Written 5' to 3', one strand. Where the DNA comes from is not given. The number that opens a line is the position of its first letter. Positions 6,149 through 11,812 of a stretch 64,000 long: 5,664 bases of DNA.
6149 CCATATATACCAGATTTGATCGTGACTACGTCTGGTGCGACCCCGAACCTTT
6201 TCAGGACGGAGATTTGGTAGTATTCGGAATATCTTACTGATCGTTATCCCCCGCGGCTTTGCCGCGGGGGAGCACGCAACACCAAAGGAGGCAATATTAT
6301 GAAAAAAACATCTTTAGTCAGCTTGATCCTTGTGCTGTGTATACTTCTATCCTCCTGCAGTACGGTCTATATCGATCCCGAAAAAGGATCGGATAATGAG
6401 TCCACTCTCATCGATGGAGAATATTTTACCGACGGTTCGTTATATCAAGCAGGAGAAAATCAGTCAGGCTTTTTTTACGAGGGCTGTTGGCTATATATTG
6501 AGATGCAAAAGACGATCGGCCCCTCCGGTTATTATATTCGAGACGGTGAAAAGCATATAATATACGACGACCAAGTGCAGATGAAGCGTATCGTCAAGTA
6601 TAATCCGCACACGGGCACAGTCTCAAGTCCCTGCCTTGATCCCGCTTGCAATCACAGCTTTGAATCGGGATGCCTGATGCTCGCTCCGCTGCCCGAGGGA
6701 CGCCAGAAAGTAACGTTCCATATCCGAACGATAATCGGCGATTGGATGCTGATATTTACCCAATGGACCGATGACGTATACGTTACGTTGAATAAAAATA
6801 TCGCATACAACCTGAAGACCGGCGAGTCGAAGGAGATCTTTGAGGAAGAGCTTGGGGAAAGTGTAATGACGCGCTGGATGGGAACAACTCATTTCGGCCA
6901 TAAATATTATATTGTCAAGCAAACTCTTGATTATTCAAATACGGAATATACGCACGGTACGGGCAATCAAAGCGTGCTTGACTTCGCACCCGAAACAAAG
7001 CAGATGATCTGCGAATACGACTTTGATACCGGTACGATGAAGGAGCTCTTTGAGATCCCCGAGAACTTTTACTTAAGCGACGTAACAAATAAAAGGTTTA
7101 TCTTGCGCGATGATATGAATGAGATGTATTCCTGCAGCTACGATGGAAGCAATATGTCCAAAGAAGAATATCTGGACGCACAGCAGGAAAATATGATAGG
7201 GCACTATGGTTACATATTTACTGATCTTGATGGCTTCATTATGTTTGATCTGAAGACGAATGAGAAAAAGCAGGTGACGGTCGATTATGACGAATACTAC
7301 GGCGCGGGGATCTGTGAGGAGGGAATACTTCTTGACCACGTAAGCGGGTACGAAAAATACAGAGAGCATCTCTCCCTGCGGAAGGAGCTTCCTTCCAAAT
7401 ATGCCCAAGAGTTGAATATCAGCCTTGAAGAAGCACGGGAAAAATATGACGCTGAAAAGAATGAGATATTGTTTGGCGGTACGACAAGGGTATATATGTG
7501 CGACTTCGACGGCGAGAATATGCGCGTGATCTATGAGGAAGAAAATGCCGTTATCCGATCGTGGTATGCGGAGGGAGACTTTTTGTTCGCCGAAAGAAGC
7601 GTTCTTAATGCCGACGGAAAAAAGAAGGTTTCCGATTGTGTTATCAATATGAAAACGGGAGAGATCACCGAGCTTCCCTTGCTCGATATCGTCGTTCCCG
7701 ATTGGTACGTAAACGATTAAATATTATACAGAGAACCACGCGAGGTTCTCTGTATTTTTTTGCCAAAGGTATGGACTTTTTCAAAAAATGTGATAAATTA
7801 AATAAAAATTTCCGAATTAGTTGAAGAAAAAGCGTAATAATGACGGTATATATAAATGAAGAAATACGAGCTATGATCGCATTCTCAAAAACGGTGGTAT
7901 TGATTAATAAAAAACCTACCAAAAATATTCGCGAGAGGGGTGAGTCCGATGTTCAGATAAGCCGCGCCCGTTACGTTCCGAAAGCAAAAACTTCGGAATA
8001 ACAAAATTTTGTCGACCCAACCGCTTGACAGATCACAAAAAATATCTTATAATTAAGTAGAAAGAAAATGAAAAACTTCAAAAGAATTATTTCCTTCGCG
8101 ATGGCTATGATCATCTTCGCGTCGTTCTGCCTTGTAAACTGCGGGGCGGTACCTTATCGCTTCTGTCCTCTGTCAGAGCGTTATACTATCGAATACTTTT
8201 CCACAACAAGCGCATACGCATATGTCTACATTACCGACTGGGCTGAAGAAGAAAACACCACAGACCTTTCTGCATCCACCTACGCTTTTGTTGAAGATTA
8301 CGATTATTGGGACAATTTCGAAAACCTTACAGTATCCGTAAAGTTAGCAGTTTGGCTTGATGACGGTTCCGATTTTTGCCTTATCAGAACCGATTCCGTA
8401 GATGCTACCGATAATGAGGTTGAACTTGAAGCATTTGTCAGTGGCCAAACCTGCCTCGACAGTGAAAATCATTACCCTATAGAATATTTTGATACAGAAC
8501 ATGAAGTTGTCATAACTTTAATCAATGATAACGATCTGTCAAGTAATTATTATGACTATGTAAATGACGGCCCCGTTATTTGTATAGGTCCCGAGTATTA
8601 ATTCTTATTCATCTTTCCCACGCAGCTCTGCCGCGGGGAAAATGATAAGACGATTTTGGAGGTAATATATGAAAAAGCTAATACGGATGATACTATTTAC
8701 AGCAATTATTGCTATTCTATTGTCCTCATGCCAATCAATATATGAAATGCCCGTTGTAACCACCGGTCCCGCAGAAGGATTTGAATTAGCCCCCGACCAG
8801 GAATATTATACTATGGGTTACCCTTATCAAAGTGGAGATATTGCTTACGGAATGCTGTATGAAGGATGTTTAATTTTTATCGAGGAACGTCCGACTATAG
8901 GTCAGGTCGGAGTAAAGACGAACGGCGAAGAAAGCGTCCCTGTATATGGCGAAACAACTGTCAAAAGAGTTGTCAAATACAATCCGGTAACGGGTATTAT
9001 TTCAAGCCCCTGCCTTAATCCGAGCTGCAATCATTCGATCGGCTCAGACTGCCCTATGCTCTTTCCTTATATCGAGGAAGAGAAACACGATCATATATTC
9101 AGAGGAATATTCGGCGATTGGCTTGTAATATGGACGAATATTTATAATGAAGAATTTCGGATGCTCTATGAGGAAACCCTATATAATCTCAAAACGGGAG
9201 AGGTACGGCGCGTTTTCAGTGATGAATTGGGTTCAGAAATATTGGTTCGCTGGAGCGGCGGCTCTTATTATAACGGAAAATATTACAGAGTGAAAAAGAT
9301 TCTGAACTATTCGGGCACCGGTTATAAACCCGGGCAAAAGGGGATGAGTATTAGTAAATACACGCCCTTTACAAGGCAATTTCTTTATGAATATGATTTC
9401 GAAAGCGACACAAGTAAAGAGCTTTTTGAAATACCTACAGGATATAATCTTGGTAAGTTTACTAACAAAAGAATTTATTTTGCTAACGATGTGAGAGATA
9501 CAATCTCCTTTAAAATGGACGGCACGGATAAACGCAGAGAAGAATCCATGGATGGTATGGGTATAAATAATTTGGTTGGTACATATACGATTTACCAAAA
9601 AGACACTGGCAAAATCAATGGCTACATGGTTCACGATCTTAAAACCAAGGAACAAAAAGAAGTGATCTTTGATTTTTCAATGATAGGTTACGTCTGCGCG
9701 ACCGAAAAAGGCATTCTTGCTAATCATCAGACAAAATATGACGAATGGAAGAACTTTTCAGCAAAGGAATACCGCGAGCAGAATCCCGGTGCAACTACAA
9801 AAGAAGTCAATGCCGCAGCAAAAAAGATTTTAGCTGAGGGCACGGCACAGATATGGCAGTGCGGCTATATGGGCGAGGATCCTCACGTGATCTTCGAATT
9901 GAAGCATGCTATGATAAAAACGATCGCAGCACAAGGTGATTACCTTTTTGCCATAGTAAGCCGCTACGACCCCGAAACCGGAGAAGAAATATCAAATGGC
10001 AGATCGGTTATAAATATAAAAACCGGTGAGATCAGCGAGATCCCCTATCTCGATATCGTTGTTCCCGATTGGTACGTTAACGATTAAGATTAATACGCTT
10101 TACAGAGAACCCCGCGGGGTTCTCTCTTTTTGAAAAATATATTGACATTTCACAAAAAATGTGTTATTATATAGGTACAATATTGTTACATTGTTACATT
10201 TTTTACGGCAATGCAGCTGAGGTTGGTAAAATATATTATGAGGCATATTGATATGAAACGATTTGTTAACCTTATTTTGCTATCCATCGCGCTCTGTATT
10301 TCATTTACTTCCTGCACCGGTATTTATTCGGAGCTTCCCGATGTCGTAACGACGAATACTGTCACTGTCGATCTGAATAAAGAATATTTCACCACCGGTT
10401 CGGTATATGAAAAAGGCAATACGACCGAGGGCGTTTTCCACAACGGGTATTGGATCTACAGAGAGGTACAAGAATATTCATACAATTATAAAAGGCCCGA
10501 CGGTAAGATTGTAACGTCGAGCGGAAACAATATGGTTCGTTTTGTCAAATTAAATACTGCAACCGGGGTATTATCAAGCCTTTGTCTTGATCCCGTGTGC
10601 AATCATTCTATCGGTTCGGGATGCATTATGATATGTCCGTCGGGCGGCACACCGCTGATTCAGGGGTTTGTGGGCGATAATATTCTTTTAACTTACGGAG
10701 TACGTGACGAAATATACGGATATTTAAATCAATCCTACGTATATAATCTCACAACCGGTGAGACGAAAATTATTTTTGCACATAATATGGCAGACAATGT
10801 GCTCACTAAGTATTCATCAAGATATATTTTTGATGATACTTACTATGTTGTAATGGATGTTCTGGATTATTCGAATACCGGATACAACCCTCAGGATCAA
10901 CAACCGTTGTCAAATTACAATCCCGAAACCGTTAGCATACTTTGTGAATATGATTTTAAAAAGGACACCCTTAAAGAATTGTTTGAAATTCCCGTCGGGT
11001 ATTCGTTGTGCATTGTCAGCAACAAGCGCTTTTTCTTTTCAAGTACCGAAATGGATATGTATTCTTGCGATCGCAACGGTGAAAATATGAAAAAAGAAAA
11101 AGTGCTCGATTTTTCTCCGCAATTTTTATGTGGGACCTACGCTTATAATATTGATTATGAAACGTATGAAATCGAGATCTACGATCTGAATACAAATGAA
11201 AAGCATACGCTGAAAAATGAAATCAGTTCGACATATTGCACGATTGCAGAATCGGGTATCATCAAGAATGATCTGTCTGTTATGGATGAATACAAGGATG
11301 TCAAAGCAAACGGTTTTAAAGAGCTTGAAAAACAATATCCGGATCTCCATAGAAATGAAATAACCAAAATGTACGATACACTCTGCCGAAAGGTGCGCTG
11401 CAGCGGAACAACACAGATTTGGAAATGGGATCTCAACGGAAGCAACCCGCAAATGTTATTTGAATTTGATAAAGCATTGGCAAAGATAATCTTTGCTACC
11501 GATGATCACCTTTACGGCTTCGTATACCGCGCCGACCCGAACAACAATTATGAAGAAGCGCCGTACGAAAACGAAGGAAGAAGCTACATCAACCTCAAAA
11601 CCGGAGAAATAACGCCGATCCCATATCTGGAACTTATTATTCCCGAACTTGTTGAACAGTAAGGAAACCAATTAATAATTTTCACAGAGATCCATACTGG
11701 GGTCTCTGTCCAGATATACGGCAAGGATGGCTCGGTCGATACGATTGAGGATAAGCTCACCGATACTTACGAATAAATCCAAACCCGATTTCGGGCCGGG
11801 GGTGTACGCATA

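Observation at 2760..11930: Tandem amplification of a [140-aa | S | L] secreted-protein cassette behind an ECF sigma/anti-sigma pair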

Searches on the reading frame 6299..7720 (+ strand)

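Call 3: search_protein_families(library=pfam, proteins=[window:6299-7720:+], max_evalue=1)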
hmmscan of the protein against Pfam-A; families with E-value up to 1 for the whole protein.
window:6299-7720:+ (473 aa): 0 families

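Call 4: search_protein_families(library=ncbifam, proteins=[window:6299-7720:+], max_evalue=1)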
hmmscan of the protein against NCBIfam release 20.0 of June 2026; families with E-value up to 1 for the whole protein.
window:6299-7720:+ (473 aa): 2 families
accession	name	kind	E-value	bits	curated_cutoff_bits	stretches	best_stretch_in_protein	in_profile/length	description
NF047539.1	XAC2610_fam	domain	0.02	15.4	35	0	255-285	28-58/89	XAC2610-related protein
NF037951.1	spanin2_2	subfamily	0.18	12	100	1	4-38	3-37/107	bacteriophage spanin2 family protein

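Call 67: search_protein_families(library=padloc, proteins=[window:6299-7720:+], max_evalue=0.1)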
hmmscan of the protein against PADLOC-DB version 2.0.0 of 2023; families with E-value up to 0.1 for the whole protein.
window:6299-7720:+ (473 aa): 0 families

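Call 68: search_protein_families(library=phrogs, proteins=[window:6299-7720:+], max_evalue=0.1)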
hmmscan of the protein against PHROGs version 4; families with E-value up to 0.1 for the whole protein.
window:6299-7720:+ (473 aa): 0 families

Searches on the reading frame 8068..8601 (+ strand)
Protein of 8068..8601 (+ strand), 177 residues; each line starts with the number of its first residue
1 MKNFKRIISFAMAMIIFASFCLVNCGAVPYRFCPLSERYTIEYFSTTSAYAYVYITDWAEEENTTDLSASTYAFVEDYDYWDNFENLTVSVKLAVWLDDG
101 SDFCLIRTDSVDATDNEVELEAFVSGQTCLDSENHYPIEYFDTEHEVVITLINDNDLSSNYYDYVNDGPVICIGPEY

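Call 3: search_protein_families(library=pfam, proteins=[window:8068-8601:+], max_evalue=1)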
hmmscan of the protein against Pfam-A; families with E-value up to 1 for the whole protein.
window:8068-8601:+ (177 aa): 0 families

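Call 4: search_protein_families(library=ncbifam, proteins=[window:8068-8601:+], max_evalue=1)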
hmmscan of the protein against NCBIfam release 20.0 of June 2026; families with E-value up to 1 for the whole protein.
window:8068-8601:+ (177 aa): 1 family
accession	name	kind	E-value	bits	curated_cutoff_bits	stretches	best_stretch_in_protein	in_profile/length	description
NF001236.0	PRK00203.1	equivalog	0.14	11.7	160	0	37-90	61-113/151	ribonuclease HI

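Call 16: find_homologous_proteins(query=window:8068-8601:+, max_evalue=0.01)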
Query window:8068-8601:+ (177 aa): 20 proteins with E <= 0.01 among 52 candidates.
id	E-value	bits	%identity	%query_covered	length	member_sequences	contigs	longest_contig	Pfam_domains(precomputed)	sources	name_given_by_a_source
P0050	6.2e-115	399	100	100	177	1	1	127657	-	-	-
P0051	1.8e-43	167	51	100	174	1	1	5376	-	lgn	-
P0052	6.0e-39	152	48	100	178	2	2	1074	-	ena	-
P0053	1.9e-37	147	52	98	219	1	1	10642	-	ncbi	-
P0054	1.0e-36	145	49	98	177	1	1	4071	-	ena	-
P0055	2.2e-36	143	51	98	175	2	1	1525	-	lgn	-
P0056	5.3e-35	139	48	99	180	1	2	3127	-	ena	-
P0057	5.7e-35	139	49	98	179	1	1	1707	-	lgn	-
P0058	7.0e-35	139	52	98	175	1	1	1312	-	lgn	-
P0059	1.4e-34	138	51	98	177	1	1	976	-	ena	-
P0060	9.0e-34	135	51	98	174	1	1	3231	-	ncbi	-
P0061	2.4e-33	134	50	99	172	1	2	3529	-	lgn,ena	-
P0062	8.0e-32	129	46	98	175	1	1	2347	-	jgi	jgi:hypothetical protein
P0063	1.1e-31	128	46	100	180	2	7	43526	-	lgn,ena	-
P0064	2.1e-29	121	46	99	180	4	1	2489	-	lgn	-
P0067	6.6e-17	80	36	100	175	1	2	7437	-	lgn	-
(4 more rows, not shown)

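Call 36: predict_structure(alignment_id=A4)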
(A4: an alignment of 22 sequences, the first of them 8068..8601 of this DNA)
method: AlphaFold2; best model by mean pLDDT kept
length: 177 residues; sequences in the alignment: 22
mean_pLDDT: 89.4   pTM: 0.79
mean pLDDT of the five models: 89.4, 88.0, 86.6, 86.4, 85.4
residues with pLDDT >= 90: 118; 70-90: 46; 50-70: 12; < 50: 1
segments of 3 or more residues with pLDDT < 50: none
pLDDT, mean of each block of 10 residues (from residue 1): 86 89 74 94 95 97 96 92 92 96 89 79 94 91 96 69 91 89
secondary structure, 60 per line:
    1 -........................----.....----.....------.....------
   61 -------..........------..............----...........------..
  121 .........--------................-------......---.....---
elements in order: H2-25 E30-34 E39-43 E50-54 E68-74 E84-97 E102-112 E119-125 H126-129 E138-153 E161-166 E170-174

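Call 40: fold_search(model_id=the predicted structure, library=pdb)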
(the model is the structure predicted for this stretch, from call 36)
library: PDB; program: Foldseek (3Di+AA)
matches with E <= 10: 998; with E <= 0.001: 0
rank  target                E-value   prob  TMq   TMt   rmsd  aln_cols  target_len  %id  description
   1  8fut                  3.3e-03  0.97  0.28  0.17   9.5       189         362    6  Crystal structure of Xenopus laevis arrestin 1 - P3121 crystal form (released 2024-07-24)
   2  5b4n_A                5.3e-03  0.25  0.16  0.16  17.8       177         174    7  Structure analysis of function associated loop mutant of substrate recognition domain of Fbs1 ubiquitin ligase (released 2016-09-14)
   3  9blp                  5.6e-03  0.85  0.26  0.29   7.9       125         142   15  T450S mutant of repeat domain 2 from Clostridium perfringens adhesin CPE0147 with intramolecular ester bond (released 2025-05-07)
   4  9mba_C                6.3e-03  0.57  0.21  0.15  10.2       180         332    6  Cryo-EM structure of complex of transducer-bound GPCR (released 2025-10-01)
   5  9blo_A                6.6e-03  0.92  0.31  0.35   8.2       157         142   12  T450C mutant of repeat domain 2 from Clostridium perfringens adhesin CPE0147 without intramolecular ester bond (released 2025-05-07)
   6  3gd1_E                6.6e-03  0.66  0.23  0.16  10.7       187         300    6  Structure of an Arrestin/Clathrin complex reveals a novel clathrin binding domain that modulates receptor trafficking (released 2009-08-25)
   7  7p2p_B                8.3e-03  0.84  0.27  0.26  17.5       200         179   10  Human Signal Peptidase Complex Paralog A (SPC-A) (released 2021-10-06)
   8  8wu1_C                8.7e-03  0.94  0.31  0.18   9.8       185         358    7  Cryo-EM structure of CB1-beta-arrestin1 complex (released 2024-03-20)
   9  4jqi_A                8.7e-03  0.54  0.22  0.15   9.6       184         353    6  Structure of active beta-arrestin1 bound to a G protein-coupled receptor phosphopeptide (released 2013-04-17)
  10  4ni6                  9.7e-03  0.87  0.27  0.31   7.8       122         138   17  Repeat domain 1 of Clostridium perfringens CPE0147 (released 2013-12-04)
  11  5w0p_D                1.0e-02  0.66  0.23  0.08  10.6       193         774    7  Crystal structure of rhodopsin bound to visual arrestin determined by X-ray free electron laser (released 2017-08-09)
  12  6u1n_C                1.1e-02  0.60  0.25  0.16  10.2       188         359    7  GPCR-Beta arrestin structure in lipid bilayer (released 2020-02-26)
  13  9kyu_A                1.2e-02  0.57  0.23  0.15  10.8       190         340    9  Structure of beta-arrestin1 in complex with mouse C5aR1pp (released 2025-11-26)
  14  8zyt_B                1.3e-02  0.75  0.26  0.16  10.1       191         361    7  Cryo-EM structure of neurotensin receptor 1 in complex with beta-arrestin1 and SBI-553 (complex 3) (released 2025-04-09)
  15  8hst_A                1.3e-02  0.54  0.22  0.13  10.7       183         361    6  The structure of rat beta-arrestin1 (released 2023-07-19)
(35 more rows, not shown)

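Call 67: search_protein_families(library=padloc, proteins=[window:8068-8601:+], max_evalue=0.1)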
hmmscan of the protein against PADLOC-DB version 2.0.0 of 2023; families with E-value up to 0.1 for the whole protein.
window:8068-8601:+ (177 aa): 0 families

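Call 68: search_protein_families(library=phrogs, proteins=[window:8068-8601:+], max_evalue=0.1)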
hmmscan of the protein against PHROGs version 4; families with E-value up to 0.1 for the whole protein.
window:8068-8601:+ (177 aa): 0 families

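Call 78: search_solved_structures(query=A4, max_evalue=10)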
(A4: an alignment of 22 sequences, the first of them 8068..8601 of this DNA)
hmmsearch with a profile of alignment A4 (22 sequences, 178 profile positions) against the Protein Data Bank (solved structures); distinct sequences matched with E-value up to 10: 0.

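Call 84: find_encoding_contigs(protein=P0063, flank=10000, max_places=2)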
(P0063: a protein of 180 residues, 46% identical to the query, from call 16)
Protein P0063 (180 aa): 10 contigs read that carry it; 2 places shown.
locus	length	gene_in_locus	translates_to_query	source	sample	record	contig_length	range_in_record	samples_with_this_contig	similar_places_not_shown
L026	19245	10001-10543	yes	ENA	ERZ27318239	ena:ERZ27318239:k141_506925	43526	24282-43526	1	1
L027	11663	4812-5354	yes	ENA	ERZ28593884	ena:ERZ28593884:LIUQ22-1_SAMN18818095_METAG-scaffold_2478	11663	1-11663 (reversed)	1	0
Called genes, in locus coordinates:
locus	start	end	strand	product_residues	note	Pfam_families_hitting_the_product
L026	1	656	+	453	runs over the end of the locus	PF01554:MatE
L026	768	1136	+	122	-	PF03965:Penicillinase_R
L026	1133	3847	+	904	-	PF05569:Peptidase_M56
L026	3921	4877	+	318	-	PF16126:DUF4838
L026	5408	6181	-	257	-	PF13350:Y_phosphatase3, PF22785:Tc-R-P (faint)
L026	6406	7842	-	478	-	PF04389:Peptidase_M28 (faint), PF01546:Peptidase_M20, PF07687:M20_dimer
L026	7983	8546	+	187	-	PF07638:Sigma70_ECF (faint), PF13404:HTH_AsnC-type (faint), PF04542:Sigma70_r2 (faint), PF08281:Sigma70_r4_2, PF04545:Sigma70_r4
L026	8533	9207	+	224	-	PF14285:DUF4367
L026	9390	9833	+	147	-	-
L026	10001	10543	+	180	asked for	-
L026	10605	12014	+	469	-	-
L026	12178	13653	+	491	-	-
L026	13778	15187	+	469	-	-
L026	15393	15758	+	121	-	PF14198:TnpV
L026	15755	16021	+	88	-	PF20648:DUF6809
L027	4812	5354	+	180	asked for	-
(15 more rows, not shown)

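Call 85: find_encoding_contigs(protein=P0067, flank=8000, max_places=2)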
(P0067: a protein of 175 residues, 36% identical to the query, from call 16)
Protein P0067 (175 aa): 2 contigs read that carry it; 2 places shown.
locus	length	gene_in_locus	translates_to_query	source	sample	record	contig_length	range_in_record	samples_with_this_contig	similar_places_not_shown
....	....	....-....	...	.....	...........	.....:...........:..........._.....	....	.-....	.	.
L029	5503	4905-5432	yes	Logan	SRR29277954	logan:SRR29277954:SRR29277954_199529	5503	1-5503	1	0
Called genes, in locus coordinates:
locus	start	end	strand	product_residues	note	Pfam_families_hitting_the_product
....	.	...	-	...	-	?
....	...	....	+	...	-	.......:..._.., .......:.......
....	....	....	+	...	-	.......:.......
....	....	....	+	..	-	-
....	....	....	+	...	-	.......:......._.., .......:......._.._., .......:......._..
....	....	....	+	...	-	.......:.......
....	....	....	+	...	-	-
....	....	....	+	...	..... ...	-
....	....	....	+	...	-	-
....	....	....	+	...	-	?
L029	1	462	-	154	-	?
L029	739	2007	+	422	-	PF13173:AAA_14, PF13635:DUF4143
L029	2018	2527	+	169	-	PF13079:DUF3916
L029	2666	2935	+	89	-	-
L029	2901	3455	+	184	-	PF04542:Sigma70_r2, PF08281:Sigma70_r4_2, PF04545:Sigma70_r4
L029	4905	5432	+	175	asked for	-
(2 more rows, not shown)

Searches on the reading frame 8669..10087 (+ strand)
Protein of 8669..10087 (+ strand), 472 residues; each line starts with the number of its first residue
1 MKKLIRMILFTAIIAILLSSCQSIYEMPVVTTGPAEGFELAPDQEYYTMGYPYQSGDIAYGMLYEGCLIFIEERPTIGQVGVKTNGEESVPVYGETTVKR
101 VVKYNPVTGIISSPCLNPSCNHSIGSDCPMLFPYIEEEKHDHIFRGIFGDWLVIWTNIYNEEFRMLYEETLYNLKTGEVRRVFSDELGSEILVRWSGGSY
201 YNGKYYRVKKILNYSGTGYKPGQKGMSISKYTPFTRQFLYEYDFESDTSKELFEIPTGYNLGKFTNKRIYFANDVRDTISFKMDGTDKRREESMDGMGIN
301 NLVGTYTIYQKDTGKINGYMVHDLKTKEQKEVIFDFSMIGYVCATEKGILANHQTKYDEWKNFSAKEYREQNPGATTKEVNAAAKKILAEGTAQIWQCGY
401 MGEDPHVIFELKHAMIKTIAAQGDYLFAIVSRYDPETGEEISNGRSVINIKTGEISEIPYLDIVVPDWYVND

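Call 3: search_protein_families(library=pfam, proteins=[window:8669-10087:+], max_evalue=1)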
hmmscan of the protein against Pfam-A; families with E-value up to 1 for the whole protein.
window:8669-10087:+ (472 aa): 2 families
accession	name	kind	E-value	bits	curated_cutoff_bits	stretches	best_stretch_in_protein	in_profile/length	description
PF18104.7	Tudor_2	-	0.01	16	31.4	1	188-212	1-25/35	Jumonji domain-containing protein 2A Tudor domain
PF06737.19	Transglycosylas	-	0.066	14.3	27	1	345-397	23-75/77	Transglycosylase-like domain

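Call 4: search_protein_families(library=ncbifam, proteins=[window:8669-10087:+], max_evalue=1)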
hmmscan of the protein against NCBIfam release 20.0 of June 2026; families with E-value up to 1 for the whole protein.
window:8669-10087:+ (472 aa): 0 families

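Call 67: search_protein_families(library=padloc, proteins=[window:8669-10087:+], max_evalue=0.1)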
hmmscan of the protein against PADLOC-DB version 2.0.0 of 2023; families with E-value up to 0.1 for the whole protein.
window:8669-10087:+ (472 aa): 0 families

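Call 68: search_protein_families(library=phrogs, proteins=[window:8669-10087:+], max_evalue=0.1)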
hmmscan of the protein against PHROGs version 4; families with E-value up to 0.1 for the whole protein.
window:8669-10087:+ (472 aa): 0 families

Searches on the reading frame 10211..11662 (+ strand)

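Call 3: search_protein_families(library=pfam, proteins=[window:10211-11662:+], max_evalue=1)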
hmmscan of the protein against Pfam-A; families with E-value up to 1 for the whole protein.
window:10211-11662:+ (483 aa): 1 family
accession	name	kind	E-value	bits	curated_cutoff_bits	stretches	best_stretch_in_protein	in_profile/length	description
PF07453.19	NUMOD1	-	0.27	12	22.8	0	320-333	2-15/37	NUMOD1 domain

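Call 4: search_protein_families(library=ncbifam, proteins=[window:10211-11662:+], max_evalue=1)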
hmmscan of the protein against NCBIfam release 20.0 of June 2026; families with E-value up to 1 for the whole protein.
window:10211-11662:+ (483 aa): 1 family
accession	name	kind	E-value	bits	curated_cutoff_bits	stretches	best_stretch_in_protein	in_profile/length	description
NF050142.1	PG1828_fam_lipo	equivalog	0.077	13.7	50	1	15-37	1-21/59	PG1828 family lipoprotein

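Call 67: search_protein_families(library=padloc, proteins=[window:10253-11662:+], max_evalue=0.1)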
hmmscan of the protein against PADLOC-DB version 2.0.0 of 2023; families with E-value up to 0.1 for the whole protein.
window:10253-11662:+ (469 aa): 0 families

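Call 68: search_protein_families(library=phrogs, proteins=[window:10253-11662:+], max_evalue=0.1)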
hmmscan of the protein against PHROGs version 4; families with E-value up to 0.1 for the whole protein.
window:10253-11662:+ (469 aa): 0 families
